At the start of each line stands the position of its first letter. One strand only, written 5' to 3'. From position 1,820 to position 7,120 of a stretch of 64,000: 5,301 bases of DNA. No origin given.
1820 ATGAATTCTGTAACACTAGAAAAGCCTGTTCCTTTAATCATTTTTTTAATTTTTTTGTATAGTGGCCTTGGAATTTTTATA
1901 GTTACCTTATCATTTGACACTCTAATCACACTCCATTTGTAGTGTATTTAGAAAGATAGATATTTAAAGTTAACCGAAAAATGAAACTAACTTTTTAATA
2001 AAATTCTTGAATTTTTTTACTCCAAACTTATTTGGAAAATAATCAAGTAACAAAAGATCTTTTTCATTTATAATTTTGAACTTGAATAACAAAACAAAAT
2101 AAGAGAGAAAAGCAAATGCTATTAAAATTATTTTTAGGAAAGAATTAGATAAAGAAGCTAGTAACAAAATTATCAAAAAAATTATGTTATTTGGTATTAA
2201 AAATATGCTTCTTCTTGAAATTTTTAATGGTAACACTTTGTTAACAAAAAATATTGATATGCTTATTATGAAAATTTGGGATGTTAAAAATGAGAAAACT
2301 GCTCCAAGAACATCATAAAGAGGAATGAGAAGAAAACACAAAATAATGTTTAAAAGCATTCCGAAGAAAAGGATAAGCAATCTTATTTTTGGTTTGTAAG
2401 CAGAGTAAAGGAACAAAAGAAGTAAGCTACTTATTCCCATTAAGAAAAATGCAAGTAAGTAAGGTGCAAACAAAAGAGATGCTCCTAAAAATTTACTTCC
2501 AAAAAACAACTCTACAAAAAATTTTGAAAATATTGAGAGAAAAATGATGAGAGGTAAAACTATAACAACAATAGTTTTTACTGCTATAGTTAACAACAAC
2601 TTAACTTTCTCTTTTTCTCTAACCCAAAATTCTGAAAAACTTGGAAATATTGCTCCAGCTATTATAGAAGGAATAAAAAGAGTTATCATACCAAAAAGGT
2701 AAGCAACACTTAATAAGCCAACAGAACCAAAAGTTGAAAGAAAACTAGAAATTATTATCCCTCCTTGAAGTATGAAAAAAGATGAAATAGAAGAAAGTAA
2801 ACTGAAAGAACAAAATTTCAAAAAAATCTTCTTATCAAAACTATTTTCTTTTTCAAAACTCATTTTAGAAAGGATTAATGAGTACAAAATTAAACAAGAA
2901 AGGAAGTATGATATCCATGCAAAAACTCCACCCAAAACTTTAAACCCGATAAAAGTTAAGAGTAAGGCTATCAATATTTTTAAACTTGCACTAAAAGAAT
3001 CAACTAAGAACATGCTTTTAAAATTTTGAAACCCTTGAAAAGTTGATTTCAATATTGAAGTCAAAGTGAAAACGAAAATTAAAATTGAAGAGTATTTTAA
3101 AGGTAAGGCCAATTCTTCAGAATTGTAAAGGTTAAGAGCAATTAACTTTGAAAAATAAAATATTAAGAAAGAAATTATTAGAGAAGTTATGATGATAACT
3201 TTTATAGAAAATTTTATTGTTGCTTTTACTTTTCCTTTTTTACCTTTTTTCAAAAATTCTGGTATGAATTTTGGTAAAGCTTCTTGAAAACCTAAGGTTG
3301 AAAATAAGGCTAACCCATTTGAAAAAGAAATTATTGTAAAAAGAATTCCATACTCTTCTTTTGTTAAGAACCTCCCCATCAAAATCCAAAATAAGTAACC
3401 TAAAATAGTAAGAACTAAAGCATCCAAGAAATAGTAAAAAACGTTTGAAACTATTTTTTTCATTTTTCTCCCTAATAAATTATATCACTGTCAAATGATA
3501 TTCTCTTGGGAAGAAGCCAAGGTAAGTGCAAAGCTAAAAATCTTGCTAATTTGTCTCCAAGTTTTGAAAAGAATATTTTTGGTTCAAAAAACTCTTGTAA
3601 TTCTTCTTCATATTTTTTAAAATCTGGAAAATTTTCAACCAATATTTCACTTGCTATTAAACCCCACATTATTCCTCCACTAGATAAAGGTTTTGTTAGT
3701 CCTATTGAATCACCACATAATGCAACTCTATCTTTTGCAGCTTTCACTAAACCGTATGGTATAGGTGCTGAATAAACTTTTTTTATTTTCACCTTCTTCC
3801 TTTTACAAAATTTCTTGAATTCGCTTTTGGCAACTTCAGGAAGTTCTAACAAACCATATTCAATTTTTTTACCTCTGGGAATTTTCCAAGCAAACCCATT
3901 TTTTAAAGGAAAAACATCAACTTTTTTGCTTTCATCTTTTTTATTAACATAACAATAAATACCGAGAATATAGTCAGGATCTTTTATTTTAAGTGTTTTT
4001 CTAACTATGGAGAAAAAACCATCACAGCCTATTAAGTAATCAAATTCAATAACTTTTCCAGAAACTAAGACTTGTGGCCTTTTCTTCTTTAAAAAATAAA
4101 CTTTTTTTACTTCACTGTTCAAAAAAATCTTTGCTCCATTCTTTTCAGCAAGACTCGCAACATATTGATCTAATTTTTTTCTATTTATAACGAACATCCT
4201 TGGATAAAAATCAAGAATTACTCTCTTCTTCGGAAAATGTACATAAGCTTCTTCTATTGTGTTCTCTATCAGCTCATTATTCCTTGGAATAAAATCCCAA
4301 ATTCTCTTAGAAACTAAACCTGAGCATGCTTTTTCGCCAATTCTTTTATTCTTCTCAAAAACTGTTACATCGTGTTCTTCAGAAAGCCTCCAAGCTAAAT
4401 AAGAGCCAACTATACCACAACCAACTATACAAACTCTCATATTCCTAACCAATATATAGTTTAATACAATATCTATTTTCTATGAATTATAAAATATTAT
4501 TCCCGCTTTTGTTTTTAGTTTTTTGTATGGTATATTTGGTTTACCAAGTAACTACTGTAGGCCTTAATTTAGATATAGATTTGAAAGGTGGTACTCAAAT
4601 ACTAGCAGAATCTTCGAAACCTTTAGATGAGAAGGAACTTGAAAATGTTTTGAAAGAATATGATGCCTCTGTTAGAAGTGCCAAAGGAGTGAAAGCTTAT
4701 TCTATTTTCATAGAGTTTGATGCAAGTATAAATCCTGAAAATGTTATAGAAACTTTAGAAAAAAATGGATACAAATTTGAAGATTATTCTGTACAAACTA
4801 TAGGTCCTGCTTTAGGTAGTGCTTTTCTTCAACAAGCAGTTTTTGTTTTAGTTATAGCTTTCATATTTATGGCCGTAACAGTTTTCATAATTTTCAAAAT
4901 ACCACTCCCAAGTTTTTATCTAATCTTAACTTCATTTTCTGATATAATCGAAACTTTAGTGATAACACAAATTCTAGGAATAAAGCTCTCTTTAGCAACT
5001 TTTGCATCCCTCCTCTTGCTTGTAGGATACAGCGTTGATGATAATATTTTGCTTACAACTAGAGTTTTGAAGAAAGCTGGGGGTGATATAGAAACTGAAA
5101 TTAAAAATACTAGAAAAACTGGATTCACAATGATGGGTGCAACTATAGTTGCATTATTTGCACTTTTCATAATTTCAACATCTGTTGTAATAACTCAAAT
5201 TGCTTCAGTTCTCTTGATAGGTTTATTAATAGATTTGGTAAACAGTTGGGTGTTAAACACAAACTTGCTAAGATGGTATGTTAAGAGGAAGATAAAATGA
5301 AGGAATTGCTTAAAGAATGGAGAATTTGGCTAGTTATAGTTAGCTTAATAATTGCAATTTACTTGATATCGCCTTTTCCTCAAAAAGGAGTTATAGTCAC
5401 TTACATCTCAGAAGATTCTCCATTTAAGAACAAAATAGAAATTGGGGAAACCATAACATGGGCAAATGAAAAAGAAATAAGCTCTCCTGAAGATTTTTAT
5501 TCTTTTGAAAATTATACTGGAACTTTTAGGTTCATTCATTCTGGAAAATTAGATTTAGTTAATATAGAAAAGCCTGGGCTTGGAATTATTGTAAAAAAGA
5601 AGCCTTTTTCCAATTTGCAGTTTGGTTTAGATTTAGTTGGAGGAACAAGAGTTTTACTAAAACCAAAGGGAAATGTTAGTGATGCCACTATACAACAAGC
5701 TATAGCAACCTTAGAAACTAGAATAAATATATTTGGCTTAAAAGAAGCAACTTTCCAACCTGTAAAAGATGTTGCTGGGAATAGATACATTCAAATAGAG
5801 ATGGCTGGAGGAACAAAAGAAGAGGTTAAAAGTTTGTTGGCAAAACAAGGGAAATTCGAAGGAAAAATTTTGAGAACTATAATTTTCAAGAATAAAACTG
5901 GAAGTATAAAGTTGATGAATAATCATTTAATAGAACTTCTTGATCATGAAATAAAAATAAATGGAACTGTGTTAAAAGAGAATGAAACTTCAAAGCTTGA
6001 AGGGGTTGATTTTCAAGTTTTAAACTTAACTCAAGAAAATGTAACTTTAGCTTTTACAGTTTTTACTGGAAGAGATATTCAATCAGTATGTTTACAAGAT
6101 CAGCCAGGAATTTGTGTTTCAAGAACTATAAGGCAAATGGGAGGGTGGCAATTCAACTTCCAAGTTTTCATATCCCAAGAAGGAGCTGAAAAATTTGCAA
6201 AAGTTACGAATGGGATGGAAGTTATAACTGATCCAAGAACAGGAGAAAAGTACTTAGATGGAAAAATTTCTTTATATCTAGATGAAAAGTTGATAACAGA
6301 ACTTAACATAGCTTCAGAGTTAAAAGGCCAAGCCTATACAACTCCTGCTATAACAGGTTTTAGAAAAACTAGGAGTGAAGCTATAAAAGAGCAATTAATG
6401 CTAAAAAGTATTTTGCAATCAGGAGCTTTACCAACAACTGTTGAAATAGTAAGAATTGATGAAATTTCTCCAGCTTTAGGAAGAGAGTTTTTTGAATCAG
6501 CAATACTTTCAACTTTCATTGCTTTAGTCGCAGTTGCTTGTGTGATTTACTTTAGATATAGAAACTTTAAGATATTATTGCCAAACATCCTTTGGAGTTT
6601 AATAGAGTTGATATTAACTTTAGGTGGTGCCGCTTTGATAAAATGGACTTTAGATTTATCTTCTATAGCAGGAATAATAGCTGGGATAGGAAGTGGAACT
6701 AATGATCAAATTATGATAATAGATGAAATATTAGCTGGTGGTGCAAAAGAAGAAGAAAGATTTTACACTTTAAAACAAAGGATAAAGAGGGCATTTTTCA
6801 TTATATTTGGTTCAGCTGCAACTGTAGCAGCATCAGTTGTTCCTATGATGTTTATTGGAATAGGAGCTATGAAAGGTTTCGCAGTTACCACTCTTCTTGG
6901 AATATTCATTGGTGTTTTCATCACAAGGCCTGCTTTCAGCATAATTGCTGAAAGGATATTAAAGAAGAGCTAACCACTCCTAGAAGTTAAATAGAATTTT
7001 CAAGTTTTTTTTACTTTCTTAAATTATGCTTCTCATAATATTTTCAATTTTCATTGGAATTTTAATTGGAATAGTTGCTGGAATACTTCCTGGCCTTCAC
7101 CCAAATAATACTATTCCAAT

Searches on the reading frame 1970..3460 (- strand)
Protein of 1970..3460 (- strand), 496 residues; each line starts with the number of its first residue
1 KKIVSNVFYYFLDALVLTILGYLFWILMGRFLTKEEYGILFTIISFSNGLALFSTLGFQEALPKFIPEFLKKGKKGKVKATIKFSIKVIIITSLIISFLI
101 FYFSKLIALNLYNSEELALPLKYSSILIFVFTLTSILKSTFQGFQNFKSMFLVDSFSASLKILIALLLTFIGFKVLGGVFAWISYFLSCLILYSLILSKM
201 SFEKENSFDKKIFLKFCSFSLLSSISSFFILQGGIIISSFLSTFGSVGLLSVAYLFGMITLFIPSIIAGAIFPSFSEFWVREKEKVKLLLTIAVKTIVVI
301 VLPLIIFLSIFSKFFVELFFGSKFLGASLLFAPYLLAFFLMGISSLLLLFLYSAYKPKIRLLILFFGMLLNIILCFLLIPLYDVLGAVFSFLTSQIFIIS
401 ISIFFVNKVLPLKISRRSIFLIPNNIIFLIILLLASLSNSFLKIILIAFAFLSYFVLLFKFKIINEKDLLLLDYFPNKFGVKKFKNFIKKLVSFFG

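Call 80: search_protein_families(library=ncbifam, proteins=[window:1970-3460:-], max_evalue=0.00001)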
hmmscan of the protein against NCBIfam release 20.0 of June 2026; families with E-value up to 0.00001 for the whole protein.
window:1970-3460:- (496 aa): 1 family
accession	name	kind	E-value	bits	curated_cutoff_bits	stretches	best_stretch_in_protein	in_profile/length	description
TIGR02900.1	spore_V_B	equivalog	2.1e-12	46.6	372.3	1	14-448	12-473/488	stage V sporulation protein B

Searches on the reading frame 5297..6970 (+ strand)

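Call 80: search_protein_families(library=ncbifam, proteins=[window:5297-6970:+], max_evalue=0.00001)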
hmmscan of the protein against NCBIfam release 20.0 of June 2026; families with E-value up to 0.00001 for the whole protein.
window:5297-6970:+ (558 aa): 15 families
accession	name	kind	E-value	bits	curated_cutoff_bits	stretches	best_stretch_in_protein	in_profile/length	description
NF006218.0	PRK08343.1-4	subfamily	3.2e-92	309.4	383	2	254-557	116-391/392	preprotein translocase subunit SecD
NF006217.0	PRK08343.1-3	equivalog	2.1e-70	237.9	491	2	280-557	273-542/544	preprotein translocase subunit SecD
NF006216.0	PRK08343.1-2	equivalog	8.6e-68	229.4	519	2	343-556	288-503/506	preprotein translocase subunit SecD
NF006215.0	PRK08343.1-1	equivalog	1.8e-57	195.1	666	1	359-556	322-519/522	preprotein translocase subunit SecD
TIGR01129.1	secD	equivalog_domain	1.1e-34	120.3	244.4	1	109-542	1-388/397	protein translocase subunit SecD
NF009583.0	PRK13024.1-3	subfamily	1.7e-34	119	721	1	102-543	36-420/755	protein translocase subunit SecDF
TIGR00916.1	2A0604s01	subfamily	1.5e-28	100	148.6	1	348-541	41-228/231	SecD/SecF family protein translocase subunit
NF009585.0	PRK13024.1-5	equivalog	2.1e-22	79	1037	1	293-544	408-641/993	protein translocase subunit SecDF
NF009584.0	PRK13024.1-4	equivalog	4.6e-18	65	1171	1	303-544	169-401/759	protein translocase subunit SecDF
NF011315.0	PRK14726.1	equivalog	6.8e-18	64.1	1249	1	369-542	341-512/855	protein translocase subunit SecDF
TIGR00966.2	transloc_SecF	equivalog_domain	2.1e-17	63.5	160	1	360-541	94-266/279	protein translocase subunit SecF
NF009580.0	PRK13023.1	equivalog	2.3e-12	46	1153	1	370-543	265-436/775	protein translocase subunit SecDF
NF009581.0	PRK13024.1-1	equivalog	5.6e-12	44.6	1058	1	387-541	557-716/752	protein translocase subunit SecDF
NF009545.0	PRK12933.1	equivalog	7.3e-12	44.5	728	1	355-555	395-598/604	protein translocase subunit SecD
NF009540.0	PRK12911.1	equivalog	1.5e-11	42.5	1878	1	365-542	874-1049/1403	bifunctional preprotein translocase subunit SecD/SecF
